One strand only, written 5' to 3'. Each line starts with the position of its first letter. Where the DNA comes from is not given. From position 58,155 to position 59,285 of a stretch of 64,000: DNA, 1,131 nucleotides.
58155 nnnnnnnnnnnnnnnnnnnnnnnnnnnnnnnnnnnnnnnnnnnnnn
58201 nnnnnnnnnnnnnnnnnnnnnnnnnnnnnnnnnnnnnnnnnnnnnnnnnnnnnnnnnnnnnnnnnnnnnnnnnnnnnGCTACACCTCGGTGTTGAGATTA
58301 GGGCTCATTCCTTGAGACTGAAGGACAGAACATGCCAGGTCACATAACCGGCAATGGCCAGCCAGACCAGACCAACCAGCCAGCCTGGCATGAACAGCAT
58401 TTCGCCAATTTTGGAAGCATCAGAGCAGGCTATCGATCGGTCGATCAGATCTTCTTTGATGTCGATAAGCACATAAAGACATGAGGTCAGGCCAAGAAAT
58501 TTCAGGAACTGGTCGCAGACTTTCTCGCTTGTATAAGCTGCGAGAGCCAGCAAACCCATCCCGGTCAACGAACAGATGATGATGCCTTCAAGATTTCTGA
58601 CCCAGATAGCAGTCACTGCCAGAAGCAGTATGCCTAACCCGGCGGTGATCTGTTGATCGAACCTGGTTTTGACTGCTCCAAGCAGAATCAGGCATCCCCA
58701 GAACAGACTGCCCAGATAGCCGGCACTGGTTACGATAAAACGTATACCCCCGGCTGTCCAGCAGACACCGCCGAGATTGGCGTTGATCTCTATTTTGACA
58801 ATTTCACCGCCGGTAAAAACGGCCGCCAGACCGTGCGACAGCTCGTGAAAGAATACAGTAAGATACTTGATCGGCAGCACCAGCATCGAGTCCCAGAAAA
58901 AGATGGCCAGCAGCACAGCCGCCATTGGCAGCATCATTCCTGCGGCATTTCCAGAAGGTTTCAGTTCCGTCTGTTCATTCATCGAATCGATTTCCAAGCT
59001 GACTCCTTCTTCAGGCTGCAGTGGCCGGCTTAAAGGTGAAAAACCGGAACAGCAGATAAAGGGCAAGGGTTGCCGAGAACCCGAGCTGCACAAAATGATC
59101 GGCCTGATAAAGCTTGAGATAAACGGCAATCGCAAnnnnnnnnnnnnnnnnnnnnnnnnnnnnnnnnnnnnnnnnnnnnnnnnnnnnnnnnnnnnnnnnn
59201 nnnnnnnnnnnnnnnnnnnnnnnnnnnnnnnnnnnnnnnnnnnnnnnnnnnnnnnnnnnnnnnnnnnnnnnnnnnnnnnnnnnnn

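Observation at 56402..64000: Co-directional tight operon: giant pilin-containing protein, M50B-like intramembrane metalloprotease, GAF-adenylate cyclase, GIY-YIG protein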

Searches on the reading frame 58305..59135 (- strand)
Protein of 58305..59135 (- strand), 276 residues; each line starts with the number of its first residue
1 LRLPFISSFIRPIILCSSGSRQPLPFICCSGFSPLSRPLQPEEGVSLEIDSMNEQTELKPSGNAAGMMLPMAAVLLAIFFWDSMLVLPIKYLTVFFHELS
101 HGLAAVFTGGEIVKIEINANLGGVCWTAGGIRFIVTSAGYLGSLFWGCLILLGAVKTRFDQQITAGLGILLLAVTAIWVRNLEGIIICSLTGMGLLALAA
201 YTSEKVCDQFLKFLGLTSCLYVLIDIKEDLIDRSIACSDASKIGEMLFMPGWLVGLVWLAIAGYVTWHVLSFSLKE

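Call 6: search_protein_families(library=pfam, proteins=[window:58305-59135:-], max_evalue=0.01)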
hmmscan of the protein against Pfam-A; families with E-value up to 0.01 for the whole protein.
window:58305-59135:- (276 aa): 1 family
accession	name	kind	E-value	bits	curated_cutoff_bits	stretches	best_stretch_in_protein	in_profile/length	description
PF13398.12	Peptidase_M50B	-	2.3e-45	155.2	26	1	72-267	3-199/201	Peptidase M50B-like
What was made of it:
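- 58305..58997 (-): M50B-like intramembrane zinc metalloprotease (230 aa from TTG 58997; 225 aa from ATG 58982). HELSH is encoded at 58833-58847. PF13398 at 155 bits (call 6).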

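Call 7: search_protein_families(library=ncbifam, proteins=[window:58305-59135:-], max_evalue=1)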
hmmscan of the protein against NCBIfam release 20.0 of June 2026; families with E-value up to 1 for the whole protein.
window:58305-59135:- (276 aa): 1 family
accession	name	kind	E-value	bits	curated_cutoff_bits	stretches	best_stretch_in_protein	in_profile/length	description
NF045876.1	RnfG_DVU2794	exception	0.15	11.6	205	1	186-232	13-59/190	RnfABCDGE type electron transport complex subunit G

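Call 55: find_homologous_proteins(query=window:58305-58982:-)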
Query window:58305-58982:- (225 aa): 1164 proteins with E <= 0.001 among 5947 candidates; the best 120 are listed.
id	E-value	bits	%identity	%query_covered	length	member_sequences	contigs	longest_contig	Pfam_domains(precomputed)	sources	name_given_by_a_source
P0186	6.6e-142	489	100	100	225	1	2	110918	PF13398.13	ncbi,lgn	-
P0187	2.1e-134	465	95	100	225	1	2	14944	PF13398.13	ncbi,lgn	-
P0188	7.3e-118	410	85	97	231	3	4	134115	PF13398.13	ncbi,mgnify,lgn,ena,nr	ncbi:MAG TPA: M50 family metallopeptidase [Candidatus Rifleibacterium sp.]|mgnify:CR=1 FL=1|nr:M50 f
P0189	9.1e-116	404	85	97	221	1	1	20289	PF13398.13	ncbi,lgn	-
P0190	1.5e-115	403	82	97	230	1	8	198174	PF13398.13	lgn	-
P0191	4.0e-115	402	83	97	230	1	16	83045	PF13398.13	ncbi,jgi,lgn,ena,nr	ncbi:MAG TPA: M50 family metallopeptidase [Candidatus Ozemobacteraceae bacterium]|nr:M50 family meta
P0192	1.9e-114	399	83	97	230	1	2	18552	PF13398.13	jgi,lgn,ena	-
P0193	2.5e-114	399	82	97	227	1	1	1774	PF13398.13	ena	-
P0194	2.9e-114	399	80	100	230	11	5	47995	PF13398.13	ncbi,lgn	-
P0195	4.2e-113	395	82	97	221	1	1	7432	PF13398.13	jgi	jgi:hypothetical protein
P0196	1.2e-110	387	78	99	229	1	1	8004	PF13398.13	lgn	-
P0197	1.2e-110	387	78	99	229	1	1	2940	PF13398.13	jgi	jgi:hypothetical protein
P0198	2.7e-110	386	80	97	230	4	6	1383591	PF13398.13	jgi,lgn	-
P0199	6.2e-110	385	78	97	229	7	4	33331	PF13398.13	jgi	-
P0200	1.0e-109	384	81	93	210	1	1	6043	PF13398.13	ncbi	-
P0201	1.2e-109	384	78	99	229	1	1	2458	PF13398.13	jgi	jgi:hypothetical protein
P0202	3.1e-109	382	77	100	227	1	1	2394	PF13398.13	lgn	-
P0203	2.3e-107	376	77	99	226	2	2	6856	PF13398.13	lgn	-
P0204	4.5e-107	375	85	90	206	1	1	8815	PF13398.13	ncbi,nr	ncbi:MAG: M50 family metallopeptidase, partial [Candidatus Riflebacteria bacterium]|nr:M50 family me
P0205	8.8e-107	374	75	99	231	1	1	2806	PF13398.13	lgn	-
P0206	1.3e-106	374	78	97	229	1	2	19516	PF13398.13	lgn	-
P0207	7.7e-106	371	81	92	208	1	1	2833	PF13398.13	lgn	-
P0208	1.8e-105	370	76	97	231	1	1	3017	PF13398.13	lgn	-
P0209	4.8e-105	369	74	99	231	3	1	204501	PF13398.13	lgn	-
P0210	1.4e-102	360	76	95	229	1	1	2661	PF13398.13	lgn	-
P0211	2.6e-102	360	81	88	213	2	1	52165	PF13398.13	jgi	jgi:hypothetical protein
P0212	2.7e-102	360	71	100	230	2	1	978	PF13398.13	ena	-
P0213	3.3e-99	349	76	93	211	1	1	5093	PF13398.13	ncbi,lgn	-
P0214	1.4e-97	344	71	95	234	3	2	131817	PF13398.13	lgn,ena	-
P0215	1.3e-95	338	73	94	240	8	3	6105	PF13398.13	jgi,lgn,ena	-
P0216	1.9e-95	337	71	97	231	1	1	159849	PF13398.13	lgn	-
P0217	2.0e-95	337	69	100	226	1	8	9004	PF13398.13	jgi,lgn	jgi:hypothetical protein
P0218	3.3e-94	333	68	100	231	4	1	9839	PF13398.13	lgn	-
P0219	3.8e-94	333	70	99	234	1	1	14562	PF13398.13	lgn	-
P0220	8.9e-93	328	68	100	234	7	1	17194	PF13398.13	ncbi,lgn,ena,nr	ncbi:MAG TPA: hypothetical protein DCG57_01760 [Candidatus Riflebacteria bacterium]|nr:hypothetical 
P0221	2.6e-92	327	67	100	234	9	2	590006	PF13398.13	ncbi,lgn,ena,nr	ncbi:MAG: hypothetical protein GQF41_0002 [Candidatus Rifleibacterium amylolyticum]|nr:MAG: hypothet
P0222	7.2e-92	325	65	100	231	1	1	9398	PF13398.13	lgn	-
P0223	2.3e-91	324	70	95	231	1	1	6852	PF13398.13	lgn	-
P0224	5.8e-91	322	69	93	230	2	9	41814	PF13398.13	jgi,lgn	jgi:hypothetical protein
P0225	7.8e-91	322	66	97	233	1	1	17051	PF13398.13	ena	-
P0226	8.5e-91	322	68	95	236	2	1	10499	PF13398.13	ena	-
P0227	1.8e-90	321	70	94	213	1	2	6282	PF13398.13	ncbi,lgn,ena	-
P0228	1.2e-89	318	67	97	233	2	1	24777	PF13398.13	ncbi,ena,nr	ncbi:MAG: M50 family metallopeptidase [Candidatus Riflebacteria bacterium]|nr:M50 family metallopept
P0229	2.2e-89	317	66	100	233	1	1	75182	PF13398.13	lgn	-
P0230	2.6e-89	317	67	95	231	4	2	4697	PF13398.13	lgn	-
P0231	2.9e-89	317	67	97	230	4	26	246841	PF13398.13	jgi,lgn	jgi:hypothetical protein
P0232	4.9e-88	313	65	99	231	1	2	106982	PF13398.13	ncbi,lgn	ncbi:MAG: M50 family metallopeptidase [Candidatus Rifleibacteriota bacterium]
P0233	6.2e-88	313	66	100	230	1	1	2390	PF13398.13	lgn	-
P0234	3.5e-85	304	63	99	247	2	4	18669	PF13398.13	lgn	-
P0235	2.0e-84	301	66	94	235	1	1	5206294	PF13398.13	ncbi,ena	-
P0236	2.5e-83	297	66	88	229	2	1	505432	PF13398.13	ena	-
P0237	4.0e-83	297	65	94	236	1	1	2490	PF13398.13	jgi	jgi:hypothetical protein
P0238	8.3e-82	293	67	93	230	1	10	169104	PF13398.13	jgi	jgi:hypothetical protein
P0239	1.1e-77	279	61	94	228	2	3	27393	PF13398.13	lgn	-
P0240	2.5e-75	271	58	96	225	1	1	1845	PF13398.13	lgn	-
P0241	2.1e-74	268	56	97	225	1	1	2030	PF13398.13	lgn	-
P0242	8.5e-74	266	57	93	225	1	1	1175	PF13398.13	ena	-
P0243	3.4e-70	255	58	93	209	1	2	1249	PF13398.13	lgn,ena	-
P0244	4.0e-70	254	53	100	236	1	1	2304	PF13398.13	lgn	-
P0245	4.2e-70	254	56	92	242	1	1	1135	PF13398.13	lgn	-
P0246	1.8e-69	252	52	100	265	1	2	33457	PF13398.13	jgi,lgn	jgi:hypothetical protein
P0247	2.0e-69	252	54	100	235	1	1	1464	PF13398.13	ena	-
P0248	5.4e-69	251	52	99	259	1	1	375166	PF13398.13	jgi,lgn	jgi:hypothetical protein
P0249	1.8e-67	246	58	87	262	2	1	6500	PF13398.13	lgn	-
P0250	2.0e-67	246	50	99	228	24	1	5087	PF13398.13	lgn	-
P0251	2.1e-67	245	56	94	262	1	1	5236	PF13398.13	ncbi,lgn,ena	-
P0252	7.7e-67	244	55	92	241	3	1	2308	PF13398.13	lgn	-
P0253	1.6e-66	243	57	91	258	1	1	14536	PF13398.13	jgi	-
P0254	1.3e-65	240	48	98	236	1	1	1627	PF13398.13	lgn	-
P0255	2.2e-65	239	56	93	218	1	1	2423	PF13398.13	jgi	-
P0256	1.6e-64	236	54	98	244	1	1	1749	PF13398.13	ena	-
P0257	1.6e-64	236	52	96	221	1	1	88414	PF13398.13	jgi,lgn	jgi:hypothetical protein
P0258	2.0e-64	236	51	97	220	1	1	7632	PF13398.13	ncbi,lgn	-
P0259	2.8e-64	235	47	99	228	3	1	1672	PF13398.13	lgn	-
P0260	2.5e-63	232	52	97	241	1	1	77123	PF13398.13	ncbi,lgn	ncbi:MAG: M50 family metallopeptidase [Candidatus Ozemobacteraceae bacterium]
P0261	9.8e-63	230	54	93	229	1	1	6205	PF13398.13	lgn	-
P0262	2.4e-62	229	49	96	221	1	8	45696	PF13398.13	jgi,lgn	jgi:hypothetical protein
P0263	3.0e-62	229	54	94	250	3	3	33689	PF13398.13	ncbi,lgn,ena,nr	ncbi:MAG TPA: M50 family metallopeptidase [Candidatus Ozemobacteraceae bacterium]|nr:M50 family meta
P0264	3.6e-62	228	49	96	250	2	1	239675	PF13398.13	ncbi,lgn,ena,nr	ncbi:MAG: M50 family metallopeptidase [Candidatus Riflebacteria bacterium]|nr:M50 family metallopept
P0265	1.4e-61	226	52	95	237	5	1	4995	PF13398.13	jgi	-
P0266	1.6e-61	226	52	95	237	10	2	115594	PF13398.13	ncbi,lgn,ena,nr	ncbi:MAG TPA: M50 family metallopeptidase [Candidatus Ozemobacteraceae bacterium]|nr:M50 family meta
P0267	2.4e-61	226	51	96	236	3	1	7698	PF13398.13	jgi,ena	-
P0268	5.1e-61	225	51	94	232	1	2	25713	PF13398.13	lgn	-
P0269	9.6e-61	224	50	97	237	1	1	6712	PF13398.13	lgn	-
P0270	1.2e-59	220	48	99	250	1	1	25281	PF13398.13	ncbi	-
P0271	1.3e-59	220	48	98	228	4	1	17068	PF13398.13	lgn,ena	-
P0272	1.5e-59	220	48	97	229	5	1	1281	PF13398.13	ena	-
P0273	3.6e-59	218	48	94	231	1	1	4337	PF13398.13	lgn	-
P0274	4.0e-59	218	50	96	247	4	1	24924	PF13398.13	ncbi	-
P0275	8.2e-59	217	52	91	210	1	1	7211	PF13398.13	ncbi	-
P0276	5.6e-58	215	45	100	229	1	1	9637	PF13398.13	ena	-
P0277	1.8e-56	210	45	99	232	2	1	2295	PF13398.13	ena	-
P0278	3.1e-56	209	47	96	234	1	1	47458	PF13398.13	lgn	-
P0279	3.2e-56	209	48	100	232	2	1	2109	PF13398.13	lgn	-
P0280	2.0e-55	206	45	100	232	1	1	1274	PF13398.13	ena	-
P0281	2.8e-55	206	47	96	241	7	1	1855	PF13398.13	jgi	-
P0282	9.2e-55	204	45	94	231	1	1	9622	PF13398.13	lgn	-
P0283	1.7e-54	203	51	88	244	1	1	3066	PF13398.13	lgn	-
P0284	3.7e-54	202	50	92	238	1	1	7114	PF13398.13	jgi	-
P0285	4.4e-54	202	50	88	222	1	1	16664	PF13398.13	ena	-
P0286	1.7e-53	200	75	57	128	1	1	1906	PF13398.13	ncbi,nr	ncbi:MAG: hypothetical protein ACD_39C00445G0002 [uncultured bacterium]|nr:MAG: hypothetical protein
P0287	2.6e-53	199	47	94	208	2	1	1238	PF13398.13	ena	-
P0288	4.3e-53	199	45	99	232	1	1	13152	PF13398.13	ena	-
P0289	4.4e-53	199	54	82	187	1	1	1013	PF13398.13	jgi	-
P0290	8.7e-53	198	48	90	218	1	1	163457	PF13398.13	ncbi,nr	ncbi:MAG: M50 family metallopeptidase [Candidatus Riflebacteria bacterium]|nr:M50 family metallopept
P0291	9.5e-53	197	46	92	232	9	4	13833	PF13398.13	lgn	-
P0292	1.2e-51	194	48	91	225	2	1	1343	PF13398.13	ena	-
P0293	1.4e-51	194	48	91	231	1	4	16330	PF13398.13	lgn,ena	-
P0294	1.4e-51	194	50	84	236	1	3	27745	PF13398.13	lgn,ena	-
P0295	2.7e-51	193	48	91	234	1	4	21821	PF13398.13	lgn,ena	-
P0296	3.2e-51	192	47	79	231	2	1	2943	PF13398.13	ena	-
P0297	6.1e-51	192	51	87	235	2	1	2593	PF13398.13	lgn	-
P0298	6.2e-51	192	51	88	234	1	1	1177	PF13398.13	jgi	jgi:hypothetical protein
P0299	8.3e-51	191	49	84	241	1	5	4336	PF13398.13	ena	-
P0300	1.2e-50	191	48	86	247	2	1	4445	PF13398.13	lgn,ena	-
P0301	1.4e-50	190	49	93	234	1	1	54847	PF13398.13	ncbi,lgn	ncbi:MAG: M50 family metallopeptidase [Pseudomonadota bacterium]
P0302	1.6e-50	190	51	84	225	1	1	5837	PF13398.13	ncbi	-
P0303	2.1e-50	190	52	85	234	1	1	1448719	PF13398.13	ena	-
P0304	2.1e-50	190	51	83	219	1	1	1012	PF13398.13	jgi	-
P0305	2.2e-50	190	51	83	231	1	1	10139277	PF13398.13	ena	-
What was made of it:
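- Checked: That start is the database gene call, and P0186 matches it exactly (call 55).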

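Call 56: find_encoding_contigs(protein=P0186, flank=10000, max_places=2)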
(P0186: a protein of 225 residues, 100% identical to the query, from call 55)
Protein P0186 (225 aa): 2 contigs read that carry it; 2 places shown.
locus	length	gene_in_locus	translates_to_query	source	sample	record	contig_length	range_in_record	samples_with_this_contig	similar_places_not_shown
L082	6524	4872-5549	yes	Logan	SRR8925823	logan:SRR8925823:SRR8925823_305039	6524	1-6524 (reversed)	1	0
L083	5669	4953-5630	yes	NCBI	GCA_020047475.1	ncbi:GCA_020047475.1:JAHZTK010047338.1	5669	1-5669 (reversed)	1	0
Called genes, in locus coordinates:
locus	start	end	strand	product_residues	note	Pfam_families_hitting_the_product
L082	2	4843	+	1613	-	?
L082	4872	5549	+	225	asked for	PF13398:Peptidase_M50B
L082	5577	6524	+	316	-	?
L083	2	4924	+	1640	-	?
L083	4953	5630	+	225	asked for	PF13398:Peptidase_M50B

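Call 57: find_encoding_contigs(protein=P0305, flank=8000, max_places=1)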
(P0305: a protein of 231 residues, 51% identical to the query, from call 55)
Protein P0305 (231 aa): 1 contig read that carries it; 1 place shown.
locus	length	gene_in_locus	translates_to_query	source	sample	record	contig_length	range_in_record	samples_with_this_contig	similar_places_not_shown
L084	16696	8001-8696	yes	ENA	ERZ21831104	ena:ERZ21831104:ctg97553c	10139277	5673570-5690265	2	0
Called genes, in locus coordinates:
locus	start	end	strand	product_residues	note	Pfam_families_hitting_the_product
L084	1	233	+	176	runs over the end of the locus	-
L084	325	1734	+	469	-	PF00301:Rubredoxin, PF01645:Glu_synthase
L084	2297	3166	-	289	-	PF13279:4HBT_2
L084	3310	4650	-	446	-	PF00330:Aconitase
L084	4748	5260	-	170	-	PF00694:Aconitase_C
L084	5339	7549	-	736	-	PF00270:DEAD (weak), PF00271:Helicase_C (weak), PF13307:Helicase_C_2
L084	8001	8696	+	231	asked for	PF13398:Peptidase_M50B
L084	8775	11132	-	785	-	PF00672:HAMP, PF00512:HisKA, PF02518:HATPase_c, PF00072:Response_reg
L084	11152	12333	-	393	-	PF17785:PUA_3, PF10672:Methyltrans_SAM, PF03602:Cons_hypoth95, PF13847:Methyltransf_31 (weak), PF05175:MTS (weak)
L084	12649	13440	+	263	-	-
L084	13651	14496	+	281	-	PF13385:Laminin_G_3 (faint)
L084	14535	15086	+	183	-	PF08534:Redoxin, PF00578:AhpC-TSA, PF00085:Thioredoxin (faint), PF13098:Thioredoxin_2 (weak), PF13905:Thioredoxin_8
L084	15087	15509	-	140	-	PF13581:HATPase_c_2, PF02518:HATPase_c (weak)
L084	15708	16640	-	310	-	PF00528:BPD_transp_1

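Call 58: find_encoding_contigs(protein=P0303, flank=8000, max_places=1)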
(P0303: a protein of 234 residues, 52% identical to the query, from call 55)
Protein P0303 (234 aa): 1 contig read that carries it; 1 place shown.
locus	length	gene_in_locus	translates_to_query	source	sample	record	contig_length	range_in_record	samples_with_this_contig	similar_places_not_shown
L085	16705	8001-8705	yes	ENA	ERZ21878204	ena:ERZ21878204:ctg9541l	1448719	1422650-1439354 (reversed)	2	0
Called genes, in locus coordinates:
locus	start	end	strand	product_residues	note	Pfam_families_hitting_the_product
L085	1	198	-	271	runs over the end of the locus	PF00561:Abhydrolase_1, PF12146:Hydrolase_4, PF12697:Abhydrolase_6, PF03096:Ndr (weak)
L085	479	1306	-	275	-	PF01261:AP_endonuc_2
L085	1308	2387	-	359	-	PF01408:GFO_IDH_MocA, PF22725:GFO_IDH_MocA_C3, PF02894:GFO_IDH_MocA_C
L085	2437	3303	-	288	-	PF13279:4HBT_2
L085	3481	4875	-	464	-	PF00330:Aconitase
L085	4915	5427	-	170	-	PF00694:Aconitase_C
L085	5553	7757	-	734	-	PF00270:DEAD (weak), PF00271:Helicase_C (weak), PF13307:Helicase_C_2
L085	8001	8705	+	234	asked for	PF13398:Peptidase_M50B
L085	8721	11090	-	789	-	PF14827:dCache_3, PF00672:HAMP, PF00512:HisKA, PF02518:HATPase_c, PF00072:Response_reg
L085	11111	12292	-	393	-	PF17785:PUA_3, PF10672:Methyltrans_SAM, PF03602:Cons_hypoth95, PF05175:MTS (weak), PF13847:Methyltransf_31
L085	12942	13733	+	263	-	-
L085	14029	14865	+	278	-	-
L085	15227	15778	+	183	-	PF08534:Redoxin, PF00578:AhpC-TSA, PF02630:SCO1-SenC (faint), PF00085:Thioredoxin (weak), PF13098:Thioredoxin_2 (weak), PF13905:Thioredoxin_8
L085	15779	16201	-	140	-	PF13581:HATPase_c_2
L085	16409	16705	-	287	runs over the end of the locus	PF00528:BPD_transp_1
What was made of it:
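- M50B homologs at about 50% identity in other large genomes are solitary genes with no Module protein nearby (calls 57, 58). M50B relatives are solitary genes in other genomes (calls 57, 58).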

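Call 67: search_solved_structures(query=A3, max_evalue=10)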
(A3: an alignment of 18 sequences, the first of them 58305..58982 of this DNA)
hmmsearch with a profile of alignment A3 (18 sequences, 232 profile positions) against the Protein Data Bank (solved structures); distinct sequences matched with E-value up to 10: 1.
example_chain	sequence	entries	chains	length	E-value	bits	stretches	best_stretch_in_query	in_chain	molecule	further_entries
8t7a_D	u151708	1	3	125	0.64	12.7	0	69-104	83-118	2.4K Fab Heavy Chain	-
